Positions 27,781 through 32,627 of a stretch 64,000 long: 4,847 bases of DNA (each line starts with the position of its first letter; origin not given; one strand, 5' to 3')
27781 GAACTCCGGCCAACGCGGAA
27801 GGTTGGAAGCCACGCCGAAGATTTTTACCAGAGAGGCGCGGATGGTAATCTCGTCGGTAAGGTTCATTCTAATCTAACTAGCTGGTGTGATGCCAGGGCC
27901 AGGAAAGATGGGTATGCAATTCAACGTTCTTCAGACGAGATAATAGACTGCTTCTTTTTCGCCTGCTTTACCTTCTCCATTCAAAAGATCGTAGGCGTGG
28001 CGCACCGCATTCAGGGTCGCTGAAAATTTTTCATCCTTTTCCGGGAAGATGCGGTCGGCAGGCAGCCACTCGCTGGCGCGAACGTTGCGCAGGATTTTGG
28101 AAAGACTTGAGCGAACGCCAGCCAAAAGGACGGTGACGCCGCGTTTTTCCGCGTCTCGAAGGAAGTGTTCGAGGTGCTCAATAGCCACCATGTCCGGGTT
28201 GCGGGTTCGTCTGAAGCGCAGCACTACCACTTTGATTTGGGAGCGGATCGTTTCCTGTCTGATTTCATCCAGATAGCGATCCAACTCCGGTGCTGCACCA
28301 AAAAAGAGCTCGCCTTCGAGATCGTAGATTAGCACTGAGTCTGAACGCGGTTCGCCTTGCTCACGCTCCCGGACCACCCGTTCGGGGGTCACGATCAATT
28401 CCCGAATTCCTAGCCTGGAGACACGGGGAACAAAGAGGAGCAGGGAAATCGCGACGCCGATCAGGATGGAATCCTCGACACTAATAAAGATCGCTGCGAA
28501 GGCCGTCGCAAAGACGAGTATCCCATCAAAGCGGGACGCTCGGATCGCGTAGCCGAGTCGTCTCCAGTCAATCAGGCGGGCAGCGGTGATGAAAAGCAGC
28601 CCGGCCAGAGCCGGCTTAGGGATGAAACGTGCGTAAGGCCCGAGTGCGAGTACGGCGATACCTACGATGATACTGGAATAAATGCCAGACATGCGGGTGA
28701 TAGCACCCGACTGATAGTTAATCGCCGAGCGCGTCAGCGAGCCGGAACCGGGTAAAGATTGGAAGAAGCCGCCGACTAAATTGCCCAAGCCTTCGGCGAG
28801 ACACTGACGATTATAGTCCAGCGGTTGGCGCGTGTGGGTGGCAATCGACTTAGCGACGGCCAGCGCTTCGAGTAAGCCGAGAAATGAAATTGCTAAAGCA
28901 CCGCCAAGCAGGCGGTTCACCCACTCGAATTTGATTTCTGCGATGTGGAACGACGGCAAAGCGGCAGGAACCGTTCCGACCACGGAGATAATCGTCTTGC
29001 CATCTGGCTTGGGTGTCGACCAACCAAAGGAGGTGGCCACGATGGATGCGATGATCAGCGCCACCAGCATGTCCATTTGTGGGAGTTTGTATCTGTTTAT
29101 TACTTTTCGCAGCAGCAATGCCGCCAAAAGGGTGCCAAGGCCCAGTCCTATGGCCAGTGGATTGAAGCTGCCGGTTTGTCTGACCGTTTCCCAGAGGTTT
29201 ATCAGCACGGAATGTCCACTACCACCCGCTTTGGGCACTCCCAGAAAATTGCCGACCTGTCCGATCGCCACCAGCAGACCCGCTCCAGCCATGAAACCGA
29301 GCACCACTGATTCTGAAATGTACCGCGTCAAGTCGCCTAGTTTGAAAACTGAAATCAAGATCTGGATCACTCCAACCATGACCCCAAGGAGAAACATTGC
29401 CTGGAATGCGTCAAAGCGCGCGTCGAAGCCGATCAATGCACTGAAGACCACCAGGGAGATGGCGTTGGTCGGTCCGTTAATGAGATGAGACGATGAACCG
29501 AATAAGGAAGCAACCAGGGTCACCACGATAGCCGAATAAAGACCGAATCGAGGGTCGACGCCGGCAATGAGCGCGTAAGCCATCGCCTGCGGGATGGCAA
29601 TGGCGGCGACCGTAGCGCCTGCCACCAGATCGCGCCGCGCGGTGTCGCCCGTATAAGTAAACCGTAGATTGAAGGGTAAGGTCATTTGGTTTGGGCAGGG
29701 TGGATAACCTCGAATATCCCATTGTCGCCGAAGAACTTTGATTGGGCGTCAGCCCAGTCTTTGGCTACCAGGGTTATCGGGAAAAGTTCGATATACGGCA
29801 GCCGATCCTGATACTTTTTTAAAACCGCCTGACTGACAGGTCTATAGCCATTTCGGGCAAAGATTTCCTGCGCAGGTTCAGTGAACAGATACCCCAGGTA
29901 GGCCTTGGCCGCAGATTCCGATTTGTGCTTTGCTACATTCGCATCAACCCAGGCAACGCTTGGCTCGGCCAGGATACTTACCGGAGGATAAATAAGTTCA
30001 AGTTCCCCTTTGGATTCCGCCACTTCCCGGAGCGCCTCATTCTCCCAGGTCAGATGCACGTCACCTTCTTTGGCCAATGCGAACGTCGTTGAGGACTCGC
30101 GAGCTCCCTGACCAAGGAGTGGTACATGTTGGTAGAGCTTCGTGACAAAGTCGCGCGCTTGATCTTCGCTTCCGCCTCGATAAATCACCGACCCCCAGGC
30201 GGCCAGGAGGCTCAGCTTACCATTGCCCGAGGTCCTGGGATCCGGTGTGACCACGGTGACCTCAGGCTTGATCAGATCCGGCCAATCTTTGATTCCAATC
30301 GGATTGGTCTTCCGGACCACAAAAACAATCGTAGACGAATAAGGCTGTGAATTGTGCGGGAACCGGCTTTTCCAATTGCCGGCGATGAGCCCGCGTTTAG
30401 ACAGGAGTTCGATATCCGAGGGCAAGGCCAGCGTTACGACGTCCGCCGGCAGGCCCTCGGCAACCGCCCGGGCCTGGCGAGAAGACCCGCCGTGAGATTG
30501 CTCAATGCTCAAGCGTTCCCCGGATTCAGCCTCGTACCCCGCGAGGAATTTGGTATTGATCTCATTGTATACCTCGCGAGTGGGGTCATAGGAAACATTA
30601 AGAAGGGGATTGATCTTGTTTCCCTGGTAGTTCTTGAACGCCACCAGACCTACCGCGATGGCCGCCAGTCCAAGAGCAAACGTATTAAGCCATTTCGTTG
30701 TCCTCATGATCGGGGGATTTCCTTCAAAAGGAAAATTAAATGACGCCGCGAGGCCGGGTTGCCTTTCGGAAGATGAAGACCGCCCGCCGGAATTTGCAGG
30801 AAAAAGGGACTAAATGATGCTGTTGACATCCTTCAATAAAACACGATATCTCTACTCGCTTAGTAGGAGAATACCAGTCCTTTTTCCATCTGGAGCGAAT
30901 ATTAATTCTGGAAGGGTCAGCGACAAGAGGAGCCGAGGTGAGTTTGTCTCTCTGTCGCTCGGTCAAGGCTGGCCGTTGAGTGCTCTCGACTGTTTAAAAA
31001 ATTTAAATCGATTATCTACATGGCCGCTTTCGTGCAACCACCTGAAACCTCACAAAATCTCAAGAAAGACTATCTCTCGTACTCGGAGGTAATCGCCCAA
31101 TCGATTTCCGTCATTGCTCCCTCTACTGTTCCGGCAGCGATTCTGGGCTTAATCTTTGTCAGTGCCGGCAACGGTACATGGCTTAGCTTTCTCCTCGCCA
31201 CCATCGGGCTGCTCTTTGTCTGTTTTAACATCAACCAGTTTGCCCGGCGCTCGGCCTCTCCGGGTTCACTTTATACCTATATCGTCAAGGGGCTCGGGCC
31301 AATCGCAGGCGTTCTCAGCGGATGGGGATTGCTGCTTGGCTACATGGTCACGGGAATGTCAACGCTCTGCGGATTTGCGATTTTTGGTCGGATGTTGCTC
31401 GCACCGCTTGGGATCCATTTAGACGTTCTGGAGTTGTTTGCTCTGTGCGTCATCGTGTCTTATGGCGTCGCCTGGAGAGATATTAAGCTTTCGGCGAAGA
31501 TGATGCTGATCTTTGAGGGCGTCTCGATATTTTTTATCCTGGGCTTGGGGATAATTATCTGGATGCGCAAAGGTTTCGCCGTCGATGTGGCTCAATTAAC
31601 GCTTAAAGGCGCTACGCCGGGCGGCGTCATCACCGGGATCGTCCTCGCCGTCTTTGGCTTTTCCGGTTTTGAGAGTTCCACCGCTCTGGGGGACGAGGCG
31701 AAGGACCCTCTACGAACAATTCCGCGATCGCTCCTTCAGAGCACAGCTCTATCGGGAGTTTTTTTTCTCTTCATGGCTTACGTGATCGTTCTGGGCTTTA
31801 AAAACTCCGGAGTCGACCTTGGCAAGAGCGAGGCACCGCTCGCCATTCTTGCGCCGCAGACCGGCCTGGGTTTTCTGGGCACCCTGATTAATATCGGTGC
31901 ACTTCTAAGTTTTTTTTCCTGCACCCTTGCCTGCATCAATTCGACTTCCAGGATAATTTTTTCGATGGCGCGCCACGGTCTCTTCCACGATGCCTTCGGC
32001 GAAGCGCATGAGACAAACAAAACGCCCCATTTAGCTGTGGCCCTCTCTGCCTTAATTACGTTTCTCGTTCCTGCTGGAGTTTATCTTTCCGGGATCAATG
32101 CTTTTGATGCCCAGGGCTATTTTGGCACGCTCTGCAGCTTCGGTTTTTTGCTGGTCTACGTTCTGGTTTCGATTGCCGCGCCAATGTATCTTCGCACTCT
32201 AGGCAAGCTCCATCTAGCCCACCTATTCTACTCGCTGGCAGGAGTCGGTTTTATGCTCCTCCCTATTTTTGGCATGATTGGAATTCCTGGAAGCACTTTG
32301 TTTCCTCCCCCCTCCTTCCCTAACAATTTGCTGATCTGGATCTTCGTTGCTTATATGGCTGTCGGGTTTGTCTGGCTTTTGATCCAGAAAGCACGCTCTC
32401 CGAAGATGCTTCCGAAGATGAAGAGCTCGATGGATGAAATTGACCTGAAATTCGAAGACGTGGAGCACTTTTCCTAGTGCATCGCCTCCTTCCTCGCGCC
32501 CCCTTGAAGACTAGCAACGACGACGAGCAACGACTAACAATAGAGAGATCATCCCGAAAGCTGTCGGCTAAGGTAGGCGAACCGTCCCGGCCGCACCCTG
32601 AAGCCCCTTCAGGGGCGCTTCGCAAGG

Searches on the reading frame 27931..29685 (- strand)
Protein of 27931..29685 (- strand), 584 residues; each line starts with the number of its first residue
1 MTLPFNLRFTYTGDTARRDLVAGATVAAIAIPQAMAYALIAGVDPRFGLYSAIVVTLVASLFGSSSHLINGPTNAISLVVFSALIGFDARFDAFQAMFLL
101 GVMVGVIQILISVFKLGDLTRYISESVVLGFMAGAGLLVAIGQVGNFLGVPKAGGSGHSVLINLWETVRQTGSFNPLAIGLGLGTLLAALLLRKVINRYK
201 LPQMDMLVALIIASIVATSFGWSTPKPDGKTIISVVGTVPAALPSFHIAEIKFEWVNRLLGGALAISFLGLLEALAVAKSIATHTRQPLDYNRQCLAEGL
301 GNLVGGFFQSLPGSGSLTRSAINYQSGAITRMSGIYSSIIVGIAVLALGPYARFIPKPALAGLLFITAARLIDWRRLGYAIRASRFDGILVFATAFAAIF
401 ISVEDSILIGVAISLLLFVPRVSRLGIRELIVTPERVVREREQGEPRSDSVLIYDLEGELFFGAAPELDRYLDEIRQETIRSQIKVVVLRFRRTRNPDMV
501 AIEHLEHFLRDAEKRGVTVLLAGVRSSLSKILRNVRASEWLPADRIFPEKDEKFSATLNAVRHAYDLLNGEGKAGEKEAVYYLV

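Call 44: search_protein_families(library=pfam, proteins=[window:27931-29685:-], max_evalue=0.001)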
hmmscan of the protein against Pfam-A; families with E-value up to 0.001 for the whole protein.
window:27931-29685:- (584 aa): 2 families
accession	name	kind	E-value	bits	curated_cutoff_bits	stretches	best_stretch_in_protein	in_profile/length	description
PF00916.26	Sulfate_transp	-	6e-86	289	23.2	1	18-394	3-380/380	Sulfate permease family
PF01740.26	STAS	-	2.2e-12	47.1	22.6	1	448-550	7-103/106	STAS domain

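Call 51: search_protein_families(library=ncbifam, proteins=[window:27931-29685:-], max_evalue=0.01)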
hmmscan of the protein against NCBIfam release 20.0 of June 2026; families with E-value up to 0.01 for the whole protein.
window:27931-29685:- (584 aa): 3 families
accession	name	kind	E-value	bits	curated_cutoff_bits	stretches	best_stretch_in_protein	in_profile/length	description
TIGR00815.1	sulP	subfamily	1.8e-105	353.6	380.45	1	8-548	6-560/565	sulfate permease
NF008660.1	PRK11660.1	equivalog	6e-66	223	614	1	9-538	22-546/572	C4-dicarboxylic acid transporter DauA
NF050096.1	BicarbTportBicA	equivalog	4.4e-60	203.8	880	1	16-559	12-545/547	bicarbonate transporter BicA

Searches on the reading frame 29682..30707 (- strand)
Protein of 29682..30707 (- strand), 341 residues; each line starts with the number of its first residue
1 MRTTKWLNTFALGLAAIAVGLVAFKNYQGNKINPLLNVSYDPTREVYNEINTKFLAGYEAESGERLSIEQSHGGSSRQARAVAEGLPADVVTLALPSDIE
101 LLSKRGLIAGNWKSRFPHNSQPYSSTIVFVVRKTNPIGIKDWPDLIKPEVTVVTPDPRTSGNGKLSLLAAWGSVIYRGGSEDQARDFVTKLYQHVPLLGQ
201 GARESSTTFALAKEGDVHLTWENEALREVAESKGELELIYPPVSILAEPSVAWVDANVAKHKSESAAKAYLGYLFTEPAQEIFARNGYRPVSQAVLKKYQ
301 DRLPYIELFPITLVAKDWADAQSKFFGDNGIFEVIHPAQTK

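Call 44: search_protein_families(library=pfam, proteins=[window:29682-30707:-], max_evalue=0.001)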
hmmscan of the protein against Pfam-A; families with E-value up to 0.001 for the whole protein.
window:29682-30707:- (341 aa): 2 families
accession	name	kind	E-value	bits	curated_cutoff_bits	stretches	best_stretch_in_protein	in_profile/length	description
PF13531.11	SBP_bac_11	-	2.2e-36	126.2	25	1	45-289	11-227/227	Bacterial extracellular solute-binding protein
PF13343.11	SBP_bac_6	-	7.9e-05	22.7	24.6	1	140-297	81-226/245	Bacterial extracellular solute-binding protein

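Call 51: search_protein_families(library=ncbifam, proteins=[window:29682-30707:-], max_evalue=0.01)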
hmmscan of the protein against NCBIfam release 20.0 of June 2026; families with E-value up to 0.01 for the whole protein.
window:29682-30707:- (341 aa): 5 families
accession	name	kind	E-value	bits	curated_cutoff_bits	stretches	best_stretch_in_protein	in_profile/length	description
NF008022.0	PRK10752.1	subfamily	1e-95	320.9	288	1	30-335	20-326/329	sulfate ABC transporter substrate-binding protein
TIGR00971.1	3a0106s03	subfamily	8.4e-94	314.3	155.5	1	34-333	12-313/315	sulfate ABC transporter substrate-binding protein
NF008106.0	PRK10852.1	subfamily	2.2e-78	263.7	308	1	28-333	21-330/338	thiosulfate ABC transporter substrate-binding protein CysP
TIGR03261.1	phnS2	equivalog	7.1e-06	25.3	392.75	1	140-298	144-294/334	putative 2-aminoethylphosphonate ABC transporter substrate-binding protein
TIGR01256.1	modA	equivalog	0.0024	17.8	62.5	0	258-286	188-216/217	molybdate ABC transporter substrate-binding protein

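Call 52: search_solved_structures(query=window:29682-30707:-, max_evalue=0.001)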
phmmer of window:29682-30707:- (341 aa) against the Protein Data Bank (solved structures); distinct sequences matched with E-value up to 0.001: 3.
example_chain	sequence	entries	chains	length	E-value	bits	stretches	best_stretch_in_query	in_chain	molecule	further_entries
1sbp_A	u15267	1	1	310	1.3e-85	290.8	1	34-335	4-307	SULFATE-BINDING PROTEIN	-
5um2_A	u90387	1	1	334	5.4e-78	265.8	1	34-336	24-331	ABC transporter sulfate binding protein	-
6ddn_A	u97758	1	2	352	2.6e-37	132.1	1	60-310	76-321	Probable sulfate-binding lipoprotein SubI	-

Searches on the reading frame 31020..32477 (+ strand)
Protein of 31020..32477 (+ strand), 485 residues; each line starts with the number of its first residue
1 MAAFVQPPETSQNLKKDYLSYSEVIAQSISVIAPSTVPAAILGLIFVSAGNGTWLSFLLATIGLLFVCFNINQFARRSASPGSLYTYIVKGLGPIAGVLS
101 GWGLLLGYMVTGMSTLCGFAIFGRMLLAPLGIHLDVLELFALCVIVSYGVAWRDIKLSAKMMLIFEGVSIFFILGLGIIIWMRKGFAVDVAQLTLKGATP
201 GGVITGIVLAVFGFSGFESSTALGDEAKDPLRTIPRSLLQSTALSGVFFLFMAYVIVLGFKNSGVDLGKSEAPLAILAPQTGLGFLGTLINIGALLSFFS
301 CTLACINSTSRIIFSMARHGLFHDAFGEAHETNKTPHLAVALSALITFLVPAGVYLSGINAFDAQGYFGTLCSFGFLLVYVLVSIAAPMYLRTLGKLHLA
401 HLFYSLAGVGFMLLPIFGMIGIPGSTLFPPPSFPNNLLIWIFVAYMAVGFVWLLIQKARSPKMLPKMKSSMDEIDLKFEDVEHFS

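Call 6: search_protein_families(library=pfam, proteins=[window:31020-32477:+], max_evalue=0.01)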
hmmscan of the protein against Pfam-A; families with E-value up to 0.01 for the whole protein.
window:31020-32477:+ (485 aa): 2 families
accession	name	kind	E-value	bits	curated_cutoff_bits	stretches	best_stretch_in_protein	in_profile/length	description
PF00324.27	AA_permease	-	5.9e-32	111.4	24.6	1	41-455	18-452/470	Amino acid permease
PF13520.12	AA_permease_2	-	1.2e-23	84.1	27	1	24-446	6-424/427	Amino acid permease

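Call 7: search_protein_families(library=ncbifam, proteins=[window:31020-32477:+], max_evalue=0.01)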
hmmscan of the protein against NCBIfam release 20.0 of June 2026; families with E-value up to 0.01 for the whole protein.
window:31020-32477:+ (485 aa): 15 families
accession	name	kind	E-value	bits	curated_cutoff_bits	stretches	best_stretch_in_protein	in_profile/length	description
TIGR00909.1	2A0306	subfamily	2e-33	115.9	556.8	1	40-390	25-373/429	amino acid transporter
NF053761.1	BrChAATpBcaP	equivalog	4e-28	98.7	690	1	46-387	51-392/460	branched-chain amino acid transporter BcaP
TIGR00906.1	2A0303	subfamily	3e-17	62.3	681.7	2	202-386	250-422/602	cationic amino acid transport permease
TIGR03428.1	ureacarb_perm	hypoth_equivalog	1e-12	47.7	740.45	1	16-394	13-401/475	permease, urea carboxylase system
NF008272.0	PRK11049.1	equivalog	6.5e-11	41.9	732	1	55-409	58-416/470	D-serine/D-alanine/glycine transporter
TIGR01773.1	GABAperm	equivalog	7.9e-11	41.4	678.1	1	43-363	37-361/452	GABA permease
NF008245.0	PRK11021.1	equivalog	2.1e-10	40.2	284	1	46-393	34-369/419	L-methionine/branched-chain amino acid transporter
TIGR00913.1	2A0310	subfamily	2.7e-10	39.6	578.7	1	201-386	198-386/480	amino acid permease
NF008466.1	PRK11357.1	equivalog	3.6e-10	39.4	800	1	19-374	10-364/446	fructoselysine/psicoselysine transporter FrlA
NF007876.0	PRK10580.1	equivalog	1.1e-08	34.4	736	1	49-410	40-402/457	proline-specific permease ProY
TIGR00911.1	2A0308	subfamily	1.7e-08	33.4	701.8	1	82-352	112-387/505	L-type amino acid transporter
NF011623.0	PRK15049.1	equivalog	1.8e-06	27.1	773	1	49-382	59-395/499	L-asparagine permease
NF007594.0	PRK10238.1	equivalog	2.6e-06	26.7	848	1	46-406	40-399/456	aromatic amino acid transporter AroP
NF007602.0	PRK10249.1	equivalog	3e-06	26.5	851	1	48-387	51-389/458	phenylalanine transporter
NF007754.0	PRK10435.1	equivalog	0.00011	21.3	585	1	46-381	32-364/443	cadaverine/lysine antiporter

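Call 31: search_solved_structures(query=window:31020-32477:+, max_evalue=0.00001)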
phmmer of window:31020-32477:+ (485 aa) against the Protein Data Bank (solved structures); distinct sequences matched with E-value up to 0.00001: 6.
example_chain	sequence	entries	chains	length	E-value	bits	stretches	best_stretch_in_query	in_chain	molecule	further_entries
6f34_A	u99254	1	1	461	1e-08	37.9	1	48-383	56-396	Amino acid transporter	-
5oqt_A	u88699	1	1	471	1.1e-08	37.8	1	48-383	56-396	Amino acid transporter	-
9uat_A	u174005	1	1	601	1.6e-07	33.9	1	47-383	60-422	High affinity cationic amino acid transporter 1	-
9fqt_A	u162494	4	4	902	2e-07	33.6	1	47-383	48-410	High affinity cationic amino acid transporter 1,Green fluorescent protein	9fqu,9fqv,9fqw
9hjk_A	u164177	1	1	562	5.8e-06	28.8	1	49-384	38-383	Cationic amino acid transporter 4, vacuolar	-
9sqh_A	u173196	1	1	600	7.8e-06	28.3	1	49-384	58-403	Cationic amino acid transporter 4, vacuolar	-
